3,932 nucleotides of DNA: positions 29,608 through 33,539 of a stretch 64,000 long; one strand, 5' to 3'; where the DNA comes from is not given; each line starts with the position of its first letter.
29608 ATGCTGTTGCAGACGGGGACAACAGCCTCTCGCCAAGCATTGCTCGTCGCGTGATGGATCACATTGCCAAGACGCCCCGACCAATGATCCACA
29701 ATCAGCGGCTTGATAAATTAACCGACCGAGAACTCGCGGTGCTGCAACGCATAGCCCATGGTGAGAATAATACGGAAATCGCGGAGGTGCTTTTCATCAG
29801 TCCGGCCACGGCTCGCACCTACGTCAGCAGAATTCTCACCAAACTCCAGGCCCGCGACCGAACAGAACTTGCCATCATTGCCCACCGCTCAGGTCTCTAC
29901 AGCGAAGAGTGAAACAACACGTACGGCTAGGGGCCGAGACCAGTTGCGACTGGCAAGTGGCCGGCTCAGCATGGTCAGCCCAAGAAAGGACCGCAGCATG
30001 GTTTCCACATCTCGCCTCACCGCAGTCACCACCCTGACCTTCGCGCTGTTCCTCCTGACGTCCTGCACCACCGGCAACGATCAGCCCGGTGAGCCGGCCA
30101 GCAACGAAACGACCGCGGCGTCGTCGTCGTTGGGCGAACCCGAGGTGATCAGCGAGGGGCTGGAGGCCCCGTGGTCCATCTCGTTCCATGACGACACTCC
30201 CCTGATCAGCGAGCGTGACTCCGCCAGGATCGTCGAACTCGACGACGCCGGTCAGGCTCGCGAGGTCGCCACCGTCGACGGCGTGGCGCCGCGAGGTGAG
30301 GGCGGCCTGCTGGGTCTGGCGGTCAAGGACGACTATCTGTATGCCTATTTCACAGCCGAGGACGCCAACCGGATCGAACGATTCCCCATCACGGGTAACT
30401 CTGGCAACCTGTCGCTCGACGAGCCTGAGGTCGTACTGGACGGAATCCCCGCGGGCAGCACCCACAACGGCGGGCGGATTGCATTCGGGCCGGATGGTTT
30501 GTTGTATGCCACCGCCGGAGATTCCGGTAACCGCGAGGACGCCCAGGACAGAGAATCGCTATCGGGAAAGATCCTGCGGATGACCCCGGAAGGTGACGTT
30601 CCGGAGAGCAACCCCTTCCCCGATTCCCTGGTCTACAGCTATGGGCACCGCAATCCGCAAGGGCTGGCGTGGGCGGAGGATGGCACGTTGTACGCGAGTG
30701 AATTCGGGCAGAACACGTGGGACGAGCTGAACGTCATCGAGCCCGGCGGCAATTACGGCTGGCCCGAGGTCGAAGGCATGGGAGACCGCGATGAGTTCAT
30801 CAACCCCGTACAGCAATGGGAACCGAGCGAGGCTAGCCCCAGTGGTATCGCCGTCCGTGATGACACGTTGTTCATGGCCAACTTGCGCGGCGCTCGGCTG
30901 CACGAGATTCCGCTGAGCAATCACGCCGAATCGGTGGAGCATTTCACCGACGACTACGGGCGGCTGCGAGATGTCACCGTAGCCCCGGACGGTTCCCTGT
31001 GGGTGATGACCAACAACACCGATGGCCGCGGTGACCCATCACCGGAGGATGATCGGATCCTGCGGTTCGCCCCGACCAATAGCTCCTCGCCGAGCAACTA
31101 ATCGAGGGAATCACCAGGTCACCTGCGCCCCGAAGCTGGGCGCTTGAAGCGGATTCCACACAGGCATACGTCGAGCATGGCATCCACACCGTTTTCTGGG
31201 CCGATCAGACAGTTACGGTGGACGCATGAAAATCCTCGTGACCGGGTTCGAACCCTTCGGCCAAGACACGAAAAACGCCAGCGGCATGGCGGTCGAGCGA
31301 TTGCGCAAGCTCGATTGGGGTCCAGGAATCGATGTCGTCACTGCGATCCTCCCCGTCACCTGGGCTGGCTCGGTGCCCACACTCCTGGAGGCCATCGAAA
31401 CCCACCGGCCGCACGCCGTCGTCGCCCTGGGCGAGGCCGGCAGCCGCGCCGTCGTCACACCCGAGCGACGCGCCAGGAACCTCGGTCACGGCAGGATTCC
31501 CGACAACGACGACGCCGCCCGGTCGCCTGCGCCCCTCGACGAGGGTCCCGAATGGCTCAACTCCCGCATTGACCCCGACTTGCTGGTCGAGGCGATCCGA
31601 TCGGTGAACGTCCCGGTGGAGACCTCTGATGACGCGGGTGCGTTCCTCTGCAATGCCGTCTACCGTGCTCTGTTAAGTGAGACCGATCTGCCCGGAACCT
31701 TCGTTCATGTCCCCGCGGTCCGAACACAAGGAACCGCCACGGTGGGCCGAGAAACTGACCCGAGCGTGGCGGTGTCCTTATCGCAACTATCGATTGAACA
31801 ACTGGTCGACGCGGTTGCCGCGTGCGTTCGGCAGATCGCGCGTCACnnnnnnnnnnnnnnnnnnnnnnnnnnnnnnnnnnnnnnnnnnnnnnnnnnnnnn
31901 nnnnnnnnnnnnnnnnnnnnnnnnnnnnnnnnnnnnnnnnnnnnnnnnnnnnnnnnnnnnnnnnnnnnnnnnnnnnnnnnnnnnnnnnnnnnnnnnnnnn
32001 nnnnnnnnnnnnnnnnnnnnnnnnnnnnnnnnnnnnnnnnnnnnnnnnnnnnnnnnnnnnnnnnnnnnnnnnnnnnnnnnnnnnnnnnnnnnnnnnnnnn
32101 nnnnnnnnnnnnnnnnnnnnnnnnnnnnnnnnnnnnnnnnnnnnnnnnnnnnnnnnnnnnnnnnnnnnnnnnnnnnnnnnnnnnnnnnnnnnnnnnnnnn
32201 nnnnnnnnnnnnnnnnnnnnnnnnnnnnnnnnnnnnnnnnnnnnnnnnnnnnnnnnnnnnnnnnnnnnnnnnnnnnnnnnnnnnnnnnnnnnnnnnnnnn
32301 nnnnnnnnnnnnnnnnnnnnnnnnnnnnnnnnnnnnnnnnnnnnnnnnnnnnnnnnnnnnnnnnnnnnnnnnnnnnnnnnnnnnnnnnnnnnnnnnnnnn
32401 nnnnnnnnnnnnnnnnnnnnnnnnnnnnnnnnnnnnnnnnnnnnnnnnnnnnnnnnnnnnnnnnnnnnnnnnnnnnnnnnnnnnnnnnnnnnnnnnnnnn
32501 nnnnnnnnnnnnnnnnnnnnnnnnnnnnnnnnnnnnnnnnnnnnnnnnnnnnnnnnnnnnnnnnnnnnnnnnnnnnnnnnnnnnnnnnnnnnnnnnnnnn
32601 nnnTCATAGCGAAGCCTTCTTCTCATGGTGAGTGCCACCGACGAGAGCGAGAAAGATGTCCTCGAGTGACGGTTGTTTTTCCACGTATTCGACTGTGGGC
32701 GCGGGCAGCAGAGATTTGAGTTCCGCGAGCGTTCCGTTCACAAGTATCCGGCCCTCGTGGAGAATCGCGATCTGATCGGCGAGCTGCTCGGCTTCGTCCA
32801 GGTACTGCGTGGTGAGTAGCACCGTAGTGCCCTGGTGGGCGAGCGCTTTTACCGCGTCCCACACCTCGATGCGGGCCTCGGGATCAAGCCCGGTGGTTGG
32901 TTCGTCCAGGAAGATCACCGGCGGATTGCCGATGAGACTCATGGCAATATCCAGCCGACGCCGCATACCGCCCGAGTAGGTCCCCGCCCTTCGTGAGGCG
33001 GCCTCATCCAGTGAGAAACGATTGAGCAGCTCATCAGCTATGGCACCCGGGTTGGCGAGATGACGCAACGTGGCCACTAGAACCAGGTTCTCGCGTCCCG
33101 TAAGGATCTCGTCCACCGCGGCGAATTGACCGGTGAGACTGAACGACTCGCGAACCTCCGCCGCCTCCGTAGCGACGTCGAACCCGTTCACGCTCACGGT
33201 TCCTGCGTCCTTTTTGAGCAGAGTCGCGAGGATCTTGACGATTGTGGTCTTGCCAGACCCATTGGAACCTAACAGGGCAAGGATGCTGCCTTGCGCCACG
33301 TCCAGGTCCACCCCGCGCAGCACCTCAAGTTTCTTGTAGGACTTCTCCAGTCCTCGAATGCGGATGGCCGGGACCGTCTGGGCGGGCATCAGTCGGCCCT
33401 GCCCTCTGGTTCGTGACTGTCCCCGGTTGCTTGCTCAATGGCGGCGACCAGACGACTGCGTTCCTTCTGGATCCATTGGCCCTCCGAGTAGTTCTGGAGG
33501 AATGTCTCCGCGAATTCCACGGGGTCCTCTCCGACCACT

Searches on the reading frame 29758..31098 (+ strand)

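Call 77: search_protein_families(library=pfam, proteins=[window:29758-31098:+], max_evalue=0.001)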
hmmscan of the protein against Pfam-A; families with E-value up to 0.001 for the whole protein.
window:29758-31098:+ (447 aa): 2 families
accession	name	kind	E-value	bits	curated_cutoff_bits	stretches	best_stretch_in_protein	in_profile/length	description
PF07995.17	GSDH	-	2.3e-68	231.4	25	1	135-424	1-329/332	Glucose / Sorbosone dehydrogenase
PF24684.1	Vgb_lyase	-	0.00056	19.3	50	0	358-422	96-160/290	Virginiamycin B lyase family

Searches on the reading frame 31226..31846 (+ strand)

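Call 77: search_protein_families(library=pfam, proteins=[window:31226-31846:+], max_evalue=0.001)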
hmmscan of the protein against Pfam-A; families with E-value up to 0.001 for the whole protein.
window:31226-31846:+ (207 aa): 1 family
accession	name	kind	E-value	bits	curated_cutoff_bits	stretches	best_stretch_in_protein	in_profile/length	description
PF01470.22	Peptidase_C15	-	2.8e-28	99.8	22.7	1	1-202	1-199/204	Pyroglutamyl peptidase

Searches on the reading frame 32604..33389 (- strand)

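Call 77: search_protein_families(library=pfam, proteins=[window:32604-33389:-], max_evalue=0.001)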
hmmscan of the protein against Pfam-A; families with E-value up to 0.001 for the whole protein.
window:32604-33389:- (261 aa): 7 families
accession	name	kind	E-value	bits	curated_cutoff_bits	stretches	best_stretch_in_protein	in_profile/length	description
PF00005.33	ABC_tran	-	8.3e-30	104.6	25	1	24-166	1-137/137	ABC transporter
PF13304.12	AAA_21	-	6.8e-13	49.8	27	1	124-195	224-298/304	AAA domain, putative AbiEii toxin, Type IV TA system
PF13175.12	AAA_15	-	2.4e-06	27.9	32.1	1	36-89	25-83/374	AAA ATPase domain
PF13401.12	AAA_22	-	1.7e-05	25.6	27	1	34-164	5-93/130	AAA domain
PF00004.35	AAA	-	7e-05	23.7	21.2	0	38-95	2-38/131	ATPase family associated with various cellular activities (AAA)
PF13191.12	AAA_16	-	0.00013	22.9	32.6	1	33-186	21-158/167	AAA ATPase domain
PF00448.28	SRP54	-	0.00088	19.4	22.7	0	36-77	3-44/196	SRP54-type protein, GTPase domain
